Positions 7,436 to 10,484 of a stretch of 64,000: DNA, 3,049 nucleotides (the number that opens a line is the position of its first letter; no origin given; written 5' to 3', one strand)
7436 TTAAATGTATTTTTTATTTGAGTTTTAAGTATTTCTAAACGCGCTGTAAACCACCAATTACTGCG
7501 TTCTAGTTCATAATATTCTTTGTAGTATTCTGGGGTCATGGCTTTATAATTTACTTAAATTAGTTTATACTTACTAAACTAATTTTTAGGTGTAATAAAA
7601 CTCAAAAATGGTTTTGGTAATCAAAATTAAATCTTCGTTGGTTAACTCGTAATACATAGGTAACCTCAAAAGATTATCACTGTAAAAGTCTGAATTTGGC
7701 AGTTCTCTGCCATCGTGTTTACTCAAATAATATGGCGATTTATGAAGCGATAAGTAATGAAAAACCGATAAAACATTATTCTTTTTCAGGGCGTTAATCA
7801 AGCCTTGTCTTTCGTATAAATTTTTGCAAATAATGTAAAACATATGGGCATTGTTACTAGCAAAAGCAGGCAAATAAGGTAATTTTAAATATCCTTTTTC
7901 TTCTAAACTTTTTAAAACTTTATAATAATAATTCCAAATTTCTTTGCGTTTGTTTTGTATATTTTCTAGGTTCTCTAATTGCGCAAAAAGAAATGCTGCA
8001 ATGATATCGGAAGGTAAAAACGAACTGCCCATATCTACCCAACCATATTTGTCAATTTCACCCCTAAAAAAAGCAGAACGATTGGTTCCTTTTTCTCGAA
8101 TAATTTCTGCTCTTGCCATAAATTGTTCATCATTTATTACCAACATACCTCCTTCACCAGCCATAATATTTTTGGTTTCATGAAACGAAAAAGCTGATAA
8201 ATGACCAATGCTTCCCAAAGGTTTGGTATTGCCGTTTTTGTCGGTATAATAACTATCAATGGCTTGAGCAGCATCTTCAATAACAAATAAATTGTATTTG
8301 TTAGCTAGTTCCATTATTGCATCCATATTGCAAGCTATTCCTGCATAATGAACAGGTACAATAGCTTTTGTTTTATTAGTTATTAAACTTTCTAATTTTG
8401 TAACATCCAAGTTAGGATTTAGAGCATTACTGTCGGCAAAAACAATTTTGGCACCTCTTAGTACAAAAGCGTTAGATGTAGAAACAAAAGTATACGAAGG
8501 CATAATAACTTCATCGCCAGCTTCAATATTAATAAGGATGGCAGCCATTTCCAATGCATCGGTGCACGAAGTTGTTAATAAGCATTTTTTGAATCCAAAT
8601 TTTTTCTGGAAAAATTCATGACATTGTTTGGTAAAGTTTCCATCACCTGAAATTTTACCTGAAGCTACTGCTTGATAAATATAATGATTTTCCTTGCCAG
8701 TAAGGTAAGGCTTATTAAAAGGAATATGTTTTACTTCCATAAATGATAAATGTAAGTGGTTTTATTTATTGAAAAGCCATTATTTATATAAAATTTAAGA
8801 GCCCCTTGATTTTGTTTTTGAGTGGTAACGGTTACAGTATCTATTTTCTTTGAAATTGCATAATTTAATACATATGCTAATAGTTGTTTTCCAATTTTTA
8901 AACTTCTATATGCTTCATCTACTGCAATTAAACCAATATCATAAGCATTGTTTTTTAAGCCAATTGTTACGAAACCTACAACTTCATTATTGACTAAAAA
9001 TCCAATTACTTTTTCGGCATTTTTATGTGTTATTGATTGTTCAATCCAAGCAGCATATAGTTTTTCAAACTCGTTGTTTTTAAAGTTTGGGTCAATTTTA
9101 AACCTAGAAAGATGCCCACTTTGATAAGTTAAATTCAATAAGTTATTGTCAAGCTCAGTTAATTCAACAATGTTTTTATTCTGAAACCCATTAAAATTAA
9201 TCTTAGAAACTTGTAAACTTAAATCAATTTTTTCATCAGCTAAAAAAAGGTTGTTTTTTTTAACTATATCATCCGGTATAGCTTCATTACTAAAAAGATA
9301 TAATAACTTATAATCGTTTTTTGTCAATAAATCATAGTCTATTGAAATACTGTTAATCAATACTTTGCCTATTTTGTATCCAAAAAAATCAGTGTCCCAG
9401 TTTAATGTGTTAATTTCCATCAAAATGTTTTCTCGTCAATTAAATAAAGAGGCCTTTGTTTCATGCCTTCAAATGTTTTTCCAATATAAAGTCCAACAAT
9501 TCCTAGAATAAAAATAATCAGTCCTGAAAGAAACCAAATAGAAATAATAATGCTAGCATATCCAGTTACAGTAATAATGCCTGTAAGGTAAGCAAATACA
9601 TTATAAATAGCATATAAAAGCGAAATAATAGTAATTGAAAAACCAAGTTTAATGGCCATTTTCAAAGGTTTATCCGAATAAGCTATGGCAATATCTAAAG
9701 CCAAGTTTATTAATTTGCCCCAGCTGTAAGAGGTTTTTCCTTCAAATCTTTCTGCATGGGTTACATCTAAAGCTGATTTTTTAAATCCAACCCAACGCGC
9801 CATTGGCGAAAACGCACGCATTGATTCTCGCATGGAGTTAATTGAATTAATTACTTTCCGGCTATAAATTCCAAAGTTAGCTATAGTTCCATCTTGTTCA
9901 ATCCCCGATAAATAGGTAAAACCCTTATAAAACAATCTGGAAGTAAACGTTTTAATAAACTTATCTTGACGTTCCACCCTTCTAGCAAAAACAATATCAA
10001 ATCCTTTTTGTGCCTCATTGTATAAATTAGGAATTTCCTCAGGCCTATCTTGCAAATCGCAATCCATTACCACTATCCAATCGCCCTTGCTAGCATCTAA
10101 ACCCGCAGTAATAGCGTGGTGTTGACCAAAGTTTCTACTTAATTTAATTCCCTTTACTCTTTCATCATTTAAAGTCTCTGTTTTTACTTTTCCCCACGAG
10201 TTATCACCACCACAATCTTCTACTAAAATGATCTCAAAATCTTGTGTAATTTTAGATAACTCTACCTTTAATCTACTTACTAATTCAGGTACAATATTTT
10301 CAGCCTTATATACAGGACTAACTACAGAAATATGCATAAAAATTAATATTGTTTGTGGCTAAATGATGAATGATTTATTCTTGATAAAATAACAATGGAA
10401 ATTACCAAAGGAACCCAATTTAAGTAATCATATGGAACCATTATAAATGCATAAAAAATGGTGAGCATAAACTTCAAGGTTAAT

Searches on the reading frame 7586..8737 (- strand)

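Call 80: search_protein_families(library=pfam, proteins=[window:7586-8737:-], max_evalue=0.00001)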
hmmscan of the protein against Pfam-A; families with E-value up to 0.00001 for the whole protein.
window:7586-8737:- (383 aa): 3 families
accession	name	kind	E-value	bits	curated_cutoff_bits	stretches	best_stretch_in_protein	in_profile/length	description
PF01041.23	DegT_DnrJ_EryC1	-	1.9e-86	291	19.8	1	14-375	5-357/360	DegT/DnrJ/EryC1/StrS aminotransferase family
PF00155.27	Aminotran_1_2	-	4.7e-11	42.9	19.7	1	27-157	39-187/361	Aminotransferase class I and II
PF00266.25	Aminotran_5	-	2.6e-06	27.1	21.5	1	50-163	62-183/371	Aminotransferase class-V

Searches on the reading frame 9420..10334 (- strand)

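Call 80: search_protein_families(library=pfam, proteins=[window:9420-10334:-], max_evalue=0.00001)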
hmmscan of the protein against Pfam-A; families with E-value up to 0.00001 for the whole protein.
window:9420-10334:- (304 aa): 1 family
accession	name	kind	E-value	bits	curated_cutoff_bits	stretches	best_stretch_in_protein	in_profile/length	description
PF00535.33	Glycos_transf_2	-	1.9e-24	87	23.3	1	3-145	1-147/168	Glycosyl transferase family 2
